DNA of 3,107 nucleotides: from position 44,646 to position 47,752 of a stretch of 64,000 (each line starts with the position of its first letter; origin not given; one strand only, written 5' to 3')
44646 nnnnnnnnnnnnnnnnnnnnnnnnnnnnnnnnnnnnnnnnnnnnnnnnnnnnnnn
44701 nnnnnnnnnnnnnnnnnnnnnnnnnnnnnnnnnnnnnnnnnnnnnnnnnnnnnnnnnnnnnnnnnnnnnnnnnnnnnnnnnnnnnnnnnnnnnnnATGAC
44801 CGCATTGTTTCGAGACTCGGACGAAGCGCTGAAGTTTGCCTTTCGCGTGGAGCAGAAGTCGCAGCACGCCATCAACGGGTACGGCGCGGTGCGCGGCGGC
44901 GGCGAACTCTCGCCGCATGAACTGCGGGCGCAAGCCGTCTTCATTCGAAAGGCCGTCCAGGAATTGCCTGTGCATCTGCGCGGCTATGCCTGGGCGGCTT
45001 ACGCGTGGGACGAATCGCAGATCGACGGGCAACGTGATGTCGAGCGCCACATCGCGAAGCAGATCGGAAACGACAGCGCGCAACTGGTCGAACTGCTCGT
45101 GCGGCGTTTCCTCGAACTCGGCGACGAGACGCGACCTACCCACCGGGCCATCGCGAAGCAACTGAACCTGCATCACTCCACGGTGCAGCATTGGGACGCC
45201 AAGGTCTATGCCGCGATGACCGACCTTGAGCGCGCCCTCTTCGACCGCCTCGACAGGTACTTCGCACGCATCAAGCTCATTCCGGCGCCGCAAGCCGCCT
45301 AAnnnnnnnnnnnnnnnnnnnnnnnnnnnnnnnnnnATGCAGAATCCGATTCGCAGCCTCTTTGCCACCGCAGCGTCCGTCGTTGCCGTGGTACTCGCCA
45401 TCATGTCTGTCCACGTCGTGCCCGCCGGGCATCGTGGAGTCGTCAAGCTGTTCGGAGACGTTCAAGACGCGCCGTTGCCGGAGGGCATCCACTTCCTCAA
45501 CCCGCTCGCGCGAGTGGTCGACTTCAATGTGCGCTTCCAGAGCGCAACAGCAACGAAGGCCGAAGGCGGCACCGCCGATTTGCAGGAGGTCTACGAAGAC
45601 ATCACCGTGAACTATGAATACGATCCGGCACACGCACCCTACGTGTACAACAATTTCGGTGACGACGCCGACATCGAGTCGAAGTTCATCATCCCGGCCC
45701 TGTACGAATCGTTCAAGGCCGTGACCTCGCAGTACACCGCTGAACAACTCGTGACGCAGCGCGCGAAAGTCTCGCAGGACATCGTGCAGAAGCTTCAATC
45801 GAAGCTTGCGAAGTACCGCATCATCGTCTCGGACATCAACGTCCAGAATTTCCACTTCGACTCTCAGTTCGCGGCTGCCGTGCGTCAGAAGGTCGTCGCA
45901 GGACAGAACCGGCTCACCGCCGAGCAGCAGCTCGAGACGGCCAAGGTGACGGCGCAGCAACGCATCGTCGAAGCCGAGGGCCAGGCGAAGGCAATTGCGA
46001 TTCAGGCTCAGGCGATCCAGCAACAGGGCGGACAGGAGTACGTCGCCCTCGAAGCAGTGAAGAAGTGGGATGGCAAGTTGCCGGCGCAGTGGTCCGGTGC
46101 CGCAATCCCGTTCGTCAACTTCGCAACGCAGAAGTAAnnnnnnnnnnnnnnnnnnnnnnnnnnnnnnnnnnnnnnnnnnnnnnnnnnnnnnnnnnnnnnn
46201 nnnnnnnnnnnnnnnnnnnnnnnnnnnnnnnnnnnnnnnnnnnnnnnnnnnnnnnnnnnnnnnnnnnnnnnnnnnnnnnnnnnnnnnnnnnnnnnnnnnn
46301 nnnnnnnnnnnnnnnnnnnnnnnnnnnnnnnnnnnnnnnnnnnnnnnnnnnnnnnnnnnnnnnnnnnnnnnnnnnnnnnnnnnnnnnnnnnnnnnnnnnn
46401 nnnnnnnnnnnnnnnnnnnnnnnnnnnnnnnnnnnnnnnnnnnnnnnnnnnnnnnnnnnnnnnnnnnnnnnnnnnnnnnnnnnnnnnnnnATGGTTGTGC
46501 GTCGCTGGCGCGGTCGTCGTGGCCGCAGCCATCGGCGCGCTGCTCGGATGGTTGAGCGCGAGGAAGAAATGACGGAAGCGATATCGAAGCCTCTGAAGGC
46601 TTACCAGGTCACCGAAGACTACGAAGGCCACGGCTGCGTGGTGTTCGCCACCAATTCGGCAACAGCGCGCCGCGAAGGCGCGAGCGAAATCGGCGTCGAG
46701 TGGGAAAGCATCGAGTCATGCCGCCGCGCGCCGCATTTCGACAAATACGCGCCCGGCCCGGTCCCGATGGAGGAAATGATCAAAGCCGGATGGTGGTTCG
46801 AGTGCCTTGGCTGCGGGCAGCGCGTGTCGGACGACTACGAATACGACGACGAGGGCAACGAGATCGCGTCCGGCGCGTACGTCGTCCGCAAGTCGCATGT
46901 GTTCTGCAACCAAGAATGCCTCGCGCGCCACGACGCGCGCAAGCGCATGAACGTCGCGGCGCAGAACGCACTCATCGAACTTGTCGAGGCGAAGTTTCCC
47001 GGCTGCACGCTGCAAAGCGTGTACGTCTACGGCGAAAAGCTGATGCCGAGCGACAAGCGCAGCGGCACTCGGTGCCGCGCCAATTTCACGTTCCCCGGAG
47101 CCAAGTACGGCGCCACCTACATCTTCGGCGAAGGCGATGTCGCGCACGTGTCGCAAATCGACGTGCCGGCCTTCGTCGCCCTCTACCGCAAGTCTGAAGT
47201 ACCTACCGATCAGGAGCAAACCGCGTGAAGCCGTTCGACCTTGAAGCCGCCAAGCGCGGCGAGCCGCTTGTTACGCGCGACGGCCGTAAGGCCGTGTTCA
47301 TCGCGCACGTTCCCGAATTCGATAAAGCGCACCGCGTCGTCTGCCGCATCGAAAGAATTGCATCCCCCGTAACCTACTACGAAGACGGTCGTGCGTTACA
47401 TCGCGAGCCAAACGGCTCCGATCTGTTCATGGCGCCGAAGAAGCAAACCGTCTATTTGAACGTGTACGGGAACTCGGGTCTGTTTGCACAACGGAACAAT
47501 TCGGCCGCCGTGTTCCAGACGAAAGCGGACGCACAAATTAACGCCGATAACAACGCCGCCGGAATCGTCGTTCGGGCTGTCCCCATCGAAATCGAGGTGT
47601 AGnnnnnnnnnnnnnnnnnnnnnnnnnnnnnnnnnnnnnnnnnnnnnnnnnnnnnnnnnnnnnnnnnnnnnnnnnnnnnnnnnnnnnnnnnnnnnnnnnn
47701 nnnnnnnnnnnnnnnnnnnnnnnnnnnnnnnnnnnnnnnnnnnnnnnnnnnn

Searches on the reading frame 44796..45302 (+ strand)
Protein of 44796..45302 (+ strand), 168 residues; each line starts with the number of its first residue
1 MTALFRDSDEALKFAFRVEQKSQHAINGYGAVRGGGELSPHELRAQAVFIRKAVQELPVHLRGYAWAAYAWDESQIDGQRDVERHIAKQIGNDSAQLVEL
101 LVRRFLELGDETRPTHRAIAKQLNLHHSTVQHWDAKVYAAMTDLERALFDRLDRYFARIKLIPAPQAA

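Call 46: search_protein_families(library=phrogs, proteins=[window:44796-45302:+], max_evalue=0.001)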
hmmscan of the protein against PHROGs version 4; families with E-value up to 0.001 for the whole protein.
window:44796-45302:+ (168 aa): 1 family
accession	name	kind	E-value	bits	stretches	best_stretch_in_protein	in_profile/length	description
phrog_1590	-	unknown function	0.00066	20.1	0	69-137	203-273/281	-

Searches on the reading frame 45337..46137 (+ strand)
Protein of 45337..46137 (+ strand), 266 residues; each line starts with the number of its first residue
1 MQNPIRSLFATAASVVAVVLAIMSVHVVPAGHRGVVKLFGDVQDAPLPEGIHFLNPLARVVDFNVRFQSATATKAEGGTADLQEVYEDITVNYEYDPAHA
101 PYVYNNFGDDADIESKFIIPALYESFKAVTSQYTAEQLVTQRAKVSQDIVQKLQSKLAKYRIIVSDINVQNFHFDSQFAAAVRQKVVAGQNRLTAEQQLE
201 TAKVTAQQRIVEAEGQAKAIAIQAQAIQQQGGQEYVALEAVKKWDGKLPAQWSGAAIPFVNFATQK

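Call 46: search_protein_families(library=phrogs, proteins=[window:45337-46137:+], max_evalue=0.001)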
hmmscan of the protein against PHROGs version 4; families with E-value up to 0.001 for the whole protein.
window:45337-46137:+ (266 aa): 2 families
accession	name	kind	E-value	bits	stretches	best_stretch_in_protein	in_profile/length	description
phrog_200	-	other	5.5e-47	161.7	1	9-265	84-362/379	lipoprotein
phrog_38808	-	unknown function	6.8e-06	27.3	1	212-261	18-66/68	-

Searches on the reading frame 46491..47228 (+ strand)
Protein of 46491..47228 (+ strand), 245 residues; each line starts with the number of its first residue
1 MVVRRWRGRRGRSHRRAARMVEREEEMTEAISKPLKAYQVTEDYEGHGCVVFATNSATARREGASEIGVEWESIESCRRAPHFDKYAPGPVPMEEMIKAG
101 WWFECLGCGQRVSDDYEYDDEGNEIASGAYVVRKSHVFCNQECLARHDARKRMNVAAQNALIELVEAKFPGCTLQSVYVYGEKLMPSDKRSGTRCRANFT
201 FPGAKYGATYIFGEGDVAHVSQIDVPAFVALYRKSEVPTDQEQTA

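Call 46: search_protein_families(library=phrogs, proteins=[window:46491-47228:+], max_evalue=0.001)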
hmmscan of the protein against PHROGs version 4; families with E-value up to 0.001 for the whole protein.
window:46491-47228:+ (245 aa): 1 family
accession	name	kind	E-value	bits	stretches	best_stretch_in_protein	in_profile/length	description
phrog_8514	-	unknown function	2.2e-50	172.4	1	33-230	2-197/204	-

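Call 85: find_encoding_contigs(protein=window:46491-47228:+, flank=10000, max_places=1)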
Protein window:46491-47228:+ (245 aa): no gene with exactly this product is on record in the collection.

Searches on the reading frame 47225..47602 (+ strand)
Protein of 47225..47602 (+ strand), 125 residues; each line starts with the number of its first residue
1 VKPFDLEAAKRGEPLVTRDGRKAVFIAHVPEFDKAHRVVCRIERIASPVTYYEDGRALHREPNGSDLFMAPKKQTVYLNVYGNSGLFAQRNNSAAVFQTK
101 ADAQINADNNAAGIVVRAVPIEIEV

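Call 46: search_protein_families(library=phrogs, proteins=[window:47225-47602:+], max_evalue=0.001)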
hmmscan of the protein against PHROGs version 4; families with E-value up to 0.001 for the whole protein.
window:47225-47602:+ (125 aa): 1 family
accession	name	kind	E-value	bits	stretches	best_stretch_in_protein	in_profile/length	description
phrog_9552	-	other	6e-06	27.3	1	1-34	1-34/149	kinase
